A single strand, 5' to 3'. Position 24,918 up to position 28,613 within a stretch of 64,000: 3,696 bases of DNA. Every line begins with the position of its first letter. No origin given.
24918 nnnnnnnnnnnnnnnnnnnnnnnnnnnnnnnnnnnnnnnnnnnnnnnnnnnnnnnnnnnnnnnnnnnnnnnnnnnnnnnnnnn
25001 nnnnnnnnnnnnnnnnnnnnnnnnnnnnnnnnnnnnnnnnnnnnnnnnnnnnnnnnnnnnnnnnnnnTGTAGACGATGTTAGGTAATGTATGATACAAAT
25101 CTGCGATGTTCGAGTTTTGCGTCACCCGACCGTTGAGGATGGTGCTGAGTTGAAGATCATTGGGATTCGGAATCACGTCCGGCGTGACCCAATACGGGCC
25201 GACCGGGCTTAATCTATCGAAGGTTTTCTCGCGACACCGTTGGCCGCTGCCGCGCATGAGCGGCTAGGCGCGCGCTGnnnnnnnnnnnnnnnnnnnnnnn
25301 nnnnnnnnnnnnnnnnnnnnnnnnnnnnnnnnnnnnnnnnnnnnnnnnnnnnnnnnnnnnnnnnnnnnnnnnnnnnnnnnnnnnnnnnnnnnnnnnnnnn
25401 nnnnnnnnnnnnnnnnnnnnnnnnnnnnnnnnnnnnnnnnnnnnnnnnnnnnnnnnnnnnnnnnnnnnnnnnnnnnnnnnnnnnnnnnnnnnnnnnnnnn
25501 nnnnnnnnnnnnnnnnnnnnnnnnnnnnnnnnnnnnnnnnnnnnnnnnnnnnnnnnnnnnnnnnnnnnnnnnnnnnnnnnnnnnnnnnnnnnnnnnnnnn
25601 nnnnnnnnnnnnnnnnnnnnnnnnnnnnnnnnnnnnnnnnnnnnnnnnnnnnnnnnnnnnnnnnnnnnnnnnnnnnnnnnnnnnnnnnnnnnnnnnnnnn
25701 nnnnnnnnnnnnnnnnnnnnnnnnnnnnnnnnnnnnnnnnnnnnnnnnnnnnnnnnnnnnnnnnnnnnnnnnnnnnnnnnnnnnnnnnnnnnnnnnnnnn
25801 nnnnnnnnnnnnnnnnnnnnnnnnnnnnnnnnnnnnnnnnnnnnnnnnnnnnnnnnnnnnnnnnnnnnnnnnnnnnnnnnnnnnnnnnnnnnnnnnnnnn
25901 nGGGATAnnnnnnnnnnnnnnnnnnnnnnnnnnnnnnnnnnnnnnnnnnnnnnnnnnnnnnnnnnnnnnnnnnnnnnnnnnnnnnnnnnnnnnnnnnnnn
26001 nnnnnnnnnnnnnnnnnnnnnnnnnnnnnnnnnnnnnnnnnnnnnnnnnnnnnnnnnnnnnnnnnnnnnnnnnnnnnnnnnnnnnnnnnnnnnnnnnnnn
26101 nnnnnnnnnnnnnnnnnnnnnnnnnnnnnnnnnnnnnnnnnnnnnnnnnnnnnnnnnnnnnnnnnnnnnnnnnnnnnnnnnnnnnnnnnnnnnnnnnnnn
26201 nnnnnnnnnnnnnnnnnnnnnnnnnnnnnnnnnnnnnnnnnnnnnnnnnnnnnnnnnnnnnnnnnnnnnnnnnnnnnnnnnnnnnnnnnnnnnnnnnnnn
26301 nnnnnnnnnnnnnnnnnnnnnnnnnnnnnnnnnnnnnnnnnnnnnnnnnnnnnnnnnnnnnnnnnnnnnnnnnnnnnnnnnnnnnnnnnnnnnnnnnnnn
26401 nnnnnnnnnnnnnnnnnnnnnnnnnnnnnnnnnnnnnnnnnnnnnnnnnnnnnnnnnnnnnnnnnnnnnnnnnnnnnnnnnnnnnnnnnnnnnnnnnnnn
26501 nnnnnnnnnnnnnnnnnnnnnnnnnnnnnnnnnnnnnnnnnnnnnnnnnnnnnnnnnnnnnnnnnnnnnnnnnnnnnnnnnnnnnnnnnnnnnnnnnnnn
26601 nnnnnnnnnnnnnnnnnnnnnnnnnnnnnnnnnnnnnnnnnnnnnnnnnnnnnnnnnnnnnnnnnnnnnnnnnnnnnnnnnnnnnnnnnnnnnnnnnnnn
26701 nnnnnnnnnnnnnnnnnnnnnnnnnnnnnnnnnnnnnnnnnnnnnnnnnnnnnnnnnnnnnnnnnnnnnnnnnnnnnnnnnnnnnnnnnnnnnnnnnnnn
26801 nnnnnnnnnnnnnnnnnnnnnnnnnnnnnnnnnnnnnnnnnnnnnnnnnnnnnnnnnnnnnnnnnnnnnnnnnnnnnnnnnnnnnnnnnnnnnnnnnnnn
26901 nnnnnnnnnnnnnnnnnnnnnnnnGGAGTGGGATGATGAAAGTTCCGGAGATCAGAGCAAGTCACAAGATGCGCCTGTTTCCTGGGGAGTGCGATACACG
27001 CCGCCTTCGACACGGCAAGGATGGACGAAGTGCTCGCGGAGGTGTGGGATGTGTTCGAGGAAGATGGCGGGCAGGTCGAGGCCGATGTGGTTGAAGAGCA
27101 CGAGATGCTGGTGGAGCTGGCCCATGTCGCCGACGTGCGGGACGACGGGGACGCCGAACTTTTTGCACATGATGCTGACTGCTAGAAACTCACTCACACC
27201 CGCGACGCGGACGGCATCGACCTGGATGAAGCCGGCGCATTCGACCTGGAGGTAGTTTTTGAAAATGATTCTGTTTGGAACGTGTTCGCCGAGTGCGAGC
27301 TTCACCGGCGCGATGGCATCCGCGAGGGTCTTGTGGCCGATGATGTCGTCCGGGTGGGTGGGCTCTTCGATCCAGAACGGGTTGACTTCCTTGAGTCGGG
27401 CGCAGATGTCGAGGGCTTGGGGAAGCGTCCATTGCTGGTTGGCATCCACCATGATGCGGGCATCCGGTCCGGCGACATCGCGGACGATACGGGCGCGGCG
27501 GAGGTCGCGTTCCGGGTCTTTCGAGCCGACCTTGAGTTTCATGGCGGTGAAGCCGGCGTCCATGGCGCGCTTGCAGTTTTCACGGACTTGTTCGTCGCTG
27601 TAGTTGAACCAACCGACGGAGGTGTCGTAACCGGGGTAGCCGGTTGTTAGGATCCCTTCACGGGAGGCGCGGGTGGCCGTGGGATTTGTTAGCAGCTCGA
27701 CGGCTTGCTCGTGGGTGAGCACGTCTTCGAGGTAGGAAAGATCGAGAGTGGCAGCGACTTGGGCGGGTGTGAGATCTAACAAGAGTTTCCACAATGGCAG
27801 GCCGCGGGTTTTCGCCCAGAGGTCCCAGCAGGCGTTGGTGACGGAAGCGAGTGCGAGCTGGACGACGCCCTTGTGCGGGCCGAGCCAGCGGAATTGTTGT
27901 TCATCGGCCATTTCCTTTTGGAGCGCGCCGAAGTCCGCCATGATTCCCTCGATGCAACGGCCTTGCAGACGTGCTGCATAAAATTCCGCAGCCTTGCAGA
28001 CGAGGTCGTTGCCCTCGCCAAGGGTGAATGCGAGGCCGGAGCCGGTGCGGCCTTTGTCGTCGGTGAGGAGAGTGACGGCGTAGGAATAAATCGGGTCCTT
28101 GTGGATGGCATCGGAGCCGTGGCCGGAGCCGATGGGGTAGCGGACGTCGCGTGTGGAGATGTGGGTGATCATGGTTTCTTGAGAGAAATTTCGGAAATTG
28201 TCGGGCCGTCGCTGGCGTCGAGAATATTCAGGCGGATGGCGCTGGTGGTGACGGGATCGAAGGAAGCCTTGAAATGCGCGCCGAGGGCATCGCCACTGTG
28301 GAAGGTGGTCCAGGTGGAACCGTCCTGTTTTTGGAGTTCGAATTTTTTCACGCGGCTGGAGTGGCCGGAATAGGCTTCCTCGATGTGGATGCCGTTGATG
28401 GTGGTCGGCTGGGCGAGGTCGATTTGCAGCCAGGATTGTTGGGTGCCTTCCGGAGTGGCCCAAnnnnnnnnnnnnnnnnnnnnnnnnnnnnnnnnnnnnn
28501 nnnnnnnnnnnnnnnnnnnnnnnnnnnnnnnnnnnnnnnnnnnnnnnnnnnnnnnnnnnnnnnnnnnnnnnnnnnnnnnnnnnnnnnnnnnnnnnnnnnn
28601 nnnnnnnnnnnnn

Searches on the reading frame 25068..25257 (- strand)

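Call 51: search_protein_families(library=ncbifam, proteins=[window:25068-25257:-], max_evalue=0.00001)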
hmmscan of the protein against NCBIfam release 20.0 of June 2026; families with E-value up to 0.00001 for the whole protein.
window:25068-25257:- (63 aa): 3 families
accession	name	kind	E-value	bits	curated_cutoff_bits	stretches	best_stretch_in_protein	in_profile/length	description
TIGR02303.1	HpaG-C-term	equivalog_domain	7.9e-08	32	276.4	1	9-61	143-195/245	4-hydroxyphenylacetate degradation bifunctional isomerase/decarboxylase, C-terminal subunit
NF053535.1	DhyDRhmHlse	equivalog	7.8e-07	28.7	500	1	5-58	167-220/284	2,4-didehydro-3-deoxy-L-rhamnonate hydrolase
NF011750.0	PRK15203.1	equivalog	2.3e-06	26.7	811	1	9-62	323-376/429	4-hydroxyphenylacetate degradation bifunctional isomerase/decarboxylase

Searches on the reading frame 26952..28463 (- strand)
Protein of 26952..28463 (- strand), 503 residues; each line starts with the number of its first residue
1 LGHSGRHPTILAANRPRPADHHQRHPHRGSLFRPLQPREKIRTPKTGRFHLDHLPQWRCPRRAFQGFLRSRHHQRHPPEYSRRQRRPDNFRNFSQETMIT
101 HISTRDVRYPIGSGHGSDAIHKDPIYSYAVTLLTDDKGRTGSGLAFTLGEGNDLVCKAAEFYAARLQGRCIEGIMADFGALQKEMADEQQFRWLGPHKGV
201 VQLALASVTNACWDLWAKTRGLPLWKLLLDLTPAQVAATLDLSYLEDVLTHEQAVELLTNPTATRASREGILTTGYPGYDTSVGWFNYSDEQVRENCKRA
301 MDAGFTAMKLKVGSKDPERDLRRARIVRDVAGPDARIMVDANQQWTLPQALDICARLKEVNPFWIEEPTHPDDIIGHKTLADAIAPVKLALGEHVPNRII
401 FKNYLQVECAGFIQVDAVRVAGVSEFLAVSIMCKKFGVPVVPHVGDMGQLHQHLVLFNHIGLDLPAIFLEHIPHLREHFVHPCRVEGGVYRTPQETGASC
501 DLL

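Call 6: search_protein_families(library=pfam, proteins=[window:26952-28463:-])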
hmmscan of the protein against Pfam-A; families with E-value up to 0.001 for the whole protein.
window:26952-28463:- (503 aa): 1 family
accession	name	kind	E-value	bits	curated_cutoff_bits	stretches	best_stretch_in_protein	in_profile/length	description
PF13378.12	MR_MLE_C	-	7.7e-53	179.9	29.4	1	293-500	2-213/219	Enolase C-terminal domain-like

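Call 51: search_protein_families(library=ncbifam, proteins=[window:26952-28235:-], max_evalue=0.00001)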
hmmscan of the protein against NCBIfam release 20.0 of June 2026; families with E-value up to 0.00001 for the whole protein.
window:26952-28235:- (427 aa): 14 families
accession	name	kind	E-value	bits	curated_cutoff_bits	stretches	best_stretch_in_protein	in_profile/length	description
NF047820.1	TalGalacDh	equivalog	6e-41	140.6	500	1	203-380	141-315/371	L-talarate/galactarate dehydratase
NF040866.1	AraD_Arch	equivalog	1.1e-25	90.5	650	1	215-372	150-306/372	arabinonate dehydratase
NF040790.2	glucon_galact_dh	equivalog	2.1e-21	76.2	750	1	208-422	131-357/390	bifunctional D-gluconate/D-galactonate dehydratase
NF011968.0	PRK15440.1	equivalog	4.7e-18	65.3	393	1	237-375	184-327/395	L-rhamnonate dehydratase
NF010624.0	PRK14017.1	equivalog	4.8e-17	62.1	311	1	214-368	125-286/382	galactonate dehydratase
TIGR01928.1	menC_lowGC_arch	equivalog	3.7e-14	52.5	200.65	1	213-371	133-283/325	o-succinylbenzoate synthase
NF043002.1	HProlDhtase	equivalog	9.9e-10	37.8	500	1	216-295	146-223/366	cis-3-hydroxy-L-proline dehydratase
NF042940.1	racemase_DgcA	equivalog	1e-09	38.1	400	1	215-297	128-204/323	N-acetyl-D-Glu racemase DgcA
TIGR02534.1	mucon_cyclo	subfamily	2.3e-09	36.8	334.95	1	214-355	143-283/368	muconate/chloromuconate family cycloisomerase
NF043051.1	ManoateDhtManD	equivalog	3.9e-09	35.8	550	1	122-368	78-314/403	D-mannonate dehydratase ManD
NF002782.0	PRK02901.1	equivalog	4.9e-09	35.6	288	1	227-294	101-171/328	o-succinylbenzoate synthase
NF041118.1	A_G_epim_Thtga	equivalog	2e-08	33.8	500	1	215-362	141-285/341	L-Ala-D/L-Glu epimerase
NF011654.0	PRK15072.1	subfamily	2.4e-08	33.3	430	1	122-420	78-370/404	D-galactonate dehydratase family protein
TIGR01927.1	menC_gam_Gplu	equivalog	9.4e-06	25.1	130.55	0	222-321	118-217/307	o-succinylbenzoate synthase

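Call 52: search_solved_structures(query=window:26952-28235:-, max_evalue=1e-20)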
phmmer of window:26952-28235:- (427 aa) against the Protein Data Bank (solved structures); distinct sequences matched with E-value up to 1e-20: 15.
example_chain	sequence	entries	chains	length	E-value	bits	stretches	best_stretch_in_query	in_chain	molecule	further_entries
4a35_A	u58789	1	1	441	4.2e-112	378.3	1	23-425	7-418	MITOCHONDRIAL ENOLASE SUPERFAMILY MEMBER 1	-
4ip4_A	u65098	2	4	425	3.6e-105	355.5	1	21-425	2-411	Mandelate racemase/muconate lactonizing enzyme-like protein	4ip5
1yey_A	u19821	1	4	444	1.6e-103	350.1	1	23-425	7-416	L-fuconate dehydratase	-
2hne_A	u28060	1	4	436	2e-103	349.8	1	24-425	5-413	L-fuconate dehydratase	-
2hxt_A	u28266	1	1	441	2e-103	349.7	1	24-425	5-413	L-fuconate dehydratase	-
2hxu_A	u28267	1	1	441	1.4e-102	346.9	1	24-425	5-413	L-fuconate dehydratase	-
3tj4_A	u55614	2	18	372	8e-52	179.7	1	194-424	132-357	Mandelate racemase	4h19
5xd7_A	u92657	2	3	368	3.6e-30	108.4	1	215-380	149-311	3,6-anhydro-alpha-L-galactonate cycloisomerase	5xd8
5xd9_A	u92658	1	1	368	1.5e-29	106.3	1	215-380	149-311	3,6-anhydro-alpha-L-galactonate cycloisomerase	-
2pp0_A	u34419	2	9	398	1.4e-27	99.9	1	202-378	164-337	L-talarate/Galactarate Dehydratase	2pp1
2pp3_A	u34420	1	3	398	9.3e-27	97.1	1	202-378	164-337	L-talarate/galactarate dehydratase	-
3ozm_A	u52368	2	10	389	1.8e-26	96.2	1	197-421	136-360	Putative mandelate racemase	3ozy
3h12_A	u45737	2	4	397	1.9e-26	96.1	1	197-421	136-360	mandelate racemase | Putative mandelate racemase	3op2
2og9_A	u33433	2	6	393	4.4e-24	88.3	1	202-379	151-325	Mandelate racemase/muconate lactonizing enzyme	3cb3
3ssz_A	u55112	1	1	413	6.4e-22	81.2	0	223-378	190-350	Mandelate racemase/muconate lactonizing enzyme, N-terminal domain protein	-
